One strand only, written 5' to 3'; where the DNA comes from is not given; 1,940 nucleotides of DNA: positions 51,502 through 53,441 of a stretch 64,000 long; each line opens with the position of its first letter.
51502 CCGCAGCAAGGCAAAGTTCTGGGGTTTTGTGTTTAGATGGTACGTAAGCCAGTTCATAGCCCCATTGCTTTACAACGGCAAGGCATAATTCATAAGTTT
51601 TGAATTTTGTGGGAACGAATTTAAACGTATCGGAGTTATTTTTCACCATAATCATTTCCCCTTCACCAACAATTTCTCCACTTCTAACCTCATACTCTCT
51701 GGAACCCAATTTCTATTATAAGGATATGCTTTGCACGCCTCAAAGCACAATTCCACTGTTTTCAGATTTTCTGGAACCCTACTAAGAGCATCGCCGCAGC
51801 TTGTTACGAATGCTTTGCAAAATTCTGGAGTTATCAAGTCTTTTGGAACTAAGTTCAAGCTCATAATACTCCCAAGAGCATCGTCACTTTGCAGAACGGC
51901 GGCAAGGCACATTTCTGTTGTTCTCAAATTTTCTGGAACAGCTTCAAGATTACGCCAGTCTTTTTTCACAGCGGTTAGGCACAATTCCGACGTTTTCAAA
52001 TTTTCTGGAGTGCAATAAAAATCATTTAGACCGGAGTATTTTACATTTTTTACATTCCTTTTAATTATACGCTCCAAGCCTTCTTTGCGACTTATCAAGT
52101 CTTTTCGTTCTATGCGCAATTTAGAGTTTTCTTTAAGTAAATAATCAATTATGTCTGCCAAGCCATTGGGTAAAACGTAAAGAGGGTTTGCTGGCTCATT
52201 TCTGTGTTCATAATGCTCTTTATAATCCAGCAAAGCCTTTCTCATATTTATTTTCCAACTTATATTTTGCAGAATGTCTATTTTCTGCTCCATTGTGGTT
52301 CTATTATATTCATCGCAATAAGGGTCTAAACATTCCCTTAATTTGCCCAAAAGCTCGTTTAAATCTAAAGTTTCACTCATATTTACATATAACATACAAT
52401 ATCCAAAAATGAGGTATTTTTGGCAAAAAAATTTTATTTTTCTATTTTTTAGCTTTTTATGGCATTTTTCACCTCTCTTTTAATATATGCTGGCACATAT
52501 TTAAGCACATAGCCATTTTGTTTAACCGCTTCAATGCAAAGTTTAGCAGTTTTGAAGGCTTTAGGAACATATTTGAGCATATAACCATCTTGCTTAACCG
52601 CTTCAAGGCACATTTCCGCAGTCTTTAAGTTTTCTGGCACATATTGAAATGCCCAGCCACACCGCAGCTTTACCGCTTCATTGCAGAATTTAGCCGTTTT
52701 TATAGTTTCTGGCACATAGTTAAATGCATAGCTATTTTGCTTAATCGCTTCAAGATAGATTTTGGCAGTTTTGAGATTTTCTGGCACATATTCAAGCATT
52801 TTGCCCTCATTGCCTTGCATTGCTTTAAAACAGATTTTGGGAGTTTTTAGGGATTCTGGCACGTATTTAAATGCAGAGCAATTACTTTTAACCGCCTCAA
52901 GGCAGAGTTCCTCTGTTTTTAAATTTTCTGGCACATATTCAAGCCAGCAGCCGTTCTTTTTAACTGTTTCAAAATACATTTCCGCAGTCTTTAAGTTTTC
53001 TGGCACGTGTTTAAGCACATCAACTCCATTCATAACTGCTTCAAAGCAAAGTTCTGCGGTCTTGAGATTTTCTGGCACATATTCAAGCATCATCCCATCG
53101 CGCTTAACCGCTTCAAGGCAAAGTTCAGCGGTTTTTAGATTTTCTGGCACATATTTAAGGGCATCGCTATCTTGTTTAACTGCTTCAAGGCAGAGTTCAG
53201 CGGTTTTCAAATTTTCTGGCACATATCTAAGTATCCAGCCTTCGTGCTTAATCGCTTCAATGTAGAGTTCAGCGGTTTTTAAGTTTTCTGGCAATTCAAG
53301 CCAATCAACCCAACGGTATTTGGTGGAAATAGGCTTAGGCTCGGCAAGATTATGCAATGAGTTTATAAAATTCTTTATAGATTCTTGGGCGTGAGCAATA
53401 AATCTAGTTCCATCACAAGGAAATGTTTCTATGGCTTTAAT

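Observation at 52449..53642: Sigma-70 region-2-like module fused to an 11-unit DUF4116-type repeat array, abutting trkA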

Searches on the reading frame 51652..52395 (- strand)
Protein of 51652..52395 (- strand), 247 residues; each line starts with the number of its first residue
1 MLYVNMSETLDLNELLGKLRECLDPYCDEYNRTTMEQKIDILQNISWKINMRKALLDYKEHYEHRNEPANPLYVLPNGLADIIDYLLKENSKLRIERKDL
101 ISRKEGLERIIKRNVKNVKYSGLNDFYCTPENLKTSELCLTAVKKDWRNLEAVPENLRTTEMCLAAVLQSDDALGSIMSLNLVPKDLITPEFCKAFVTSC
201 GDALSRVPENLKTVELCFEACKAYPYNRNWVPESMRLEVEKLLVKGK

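Call 3: search_protein_families(library=pfam, proteins=[window:51652-52395:-], max_evalue=1)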
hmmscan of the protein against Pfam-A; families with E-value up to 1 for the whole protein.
window:51652-52395:- (247 aa): 1 family
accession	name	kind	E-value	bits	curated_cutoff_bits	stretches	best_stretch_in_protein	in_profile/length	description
PF13475.11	DUF4116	-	1.2e-10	41.2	24.9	3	191-236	3-49/49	Domain of unknown function (DUF4116)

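Call 25: search_protein_families(library=padloc, proteins=[window:51652-52395:-], max_evalue=0.01)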
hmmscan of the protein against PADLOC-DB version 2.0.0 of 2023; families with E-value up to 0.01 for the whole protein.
window:51652-52395:- (247 aa): 0 families

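Call 45: search_protein_families(library=ncbifam, proteins=[window:51652-52395:-], max_evalue=1)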
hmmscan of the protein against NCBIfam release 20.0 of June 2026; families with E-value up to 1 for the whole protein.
window:51652-52395:- (247 aa): 2 families
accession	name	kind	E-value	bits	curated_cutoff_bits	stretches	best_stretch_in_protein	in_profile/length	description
NF040910.1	CD1375_fam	subfamily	0.0013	18.4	22.5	1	143-159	9-25/34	CD1375 family protein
TIGR02650.1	RNase_Z_T_toga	equivalog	0.085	12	507.05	1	185-222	172-209/277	ribonuclease Z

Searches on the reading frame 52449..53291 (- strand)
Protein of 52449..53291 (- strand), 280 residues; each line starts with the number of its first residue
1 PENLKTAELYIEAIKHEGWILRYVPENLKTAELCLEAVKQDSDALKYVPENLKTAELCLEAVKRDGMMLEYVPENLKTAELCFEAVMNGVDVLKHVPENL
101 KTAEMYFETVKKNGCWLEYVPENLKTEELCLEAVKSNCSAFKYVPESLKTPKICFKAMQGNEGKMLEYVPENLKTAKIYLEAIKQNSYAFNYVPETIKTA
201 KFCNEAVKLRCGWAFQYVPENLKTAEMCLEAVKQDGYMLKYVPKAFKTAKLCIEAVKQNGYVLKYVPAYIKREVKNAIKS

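Call 68: search_protein_families(library=phrogs, proteins=[window:52449-53291:-], max_evalue=0.001)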
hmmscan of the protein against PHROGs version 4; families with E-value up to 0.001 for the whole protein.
window:52449-53291:- (280 aa): 10 families
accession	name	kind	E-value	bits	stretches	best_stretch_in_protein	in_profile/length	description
phrog_31839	-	unknown function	1.4e-23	84.4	1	11-223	166-384/421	-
phrog_17056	-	unknown function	7e-17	62.9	1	84-208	278-391/420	-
phrog_5925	-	unknown function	1.4e-10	42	1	32-187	65-186/228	-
phrog_26951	-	unknown function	1.2e-07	32.6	0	29-49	12-32/80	-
phrog_28836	-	unknown function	9.6e-06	26.3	0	180-208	21-49/49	-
phrog_21491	-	unknown function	1.6e-05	25.9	0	166-192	3-29/76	-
phrog_20000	-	unknown function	0.00032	21.7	0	69-112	22-64/132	-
phrog_38710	-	unknown function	0.00035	21.4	0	85-108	23-46/66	-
phrog_23958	-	unknown function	0.00042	21.4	0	166-185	75-94/119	-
phrog_22304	-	unknown function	0.00068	20.8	0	27-55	49-77/85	-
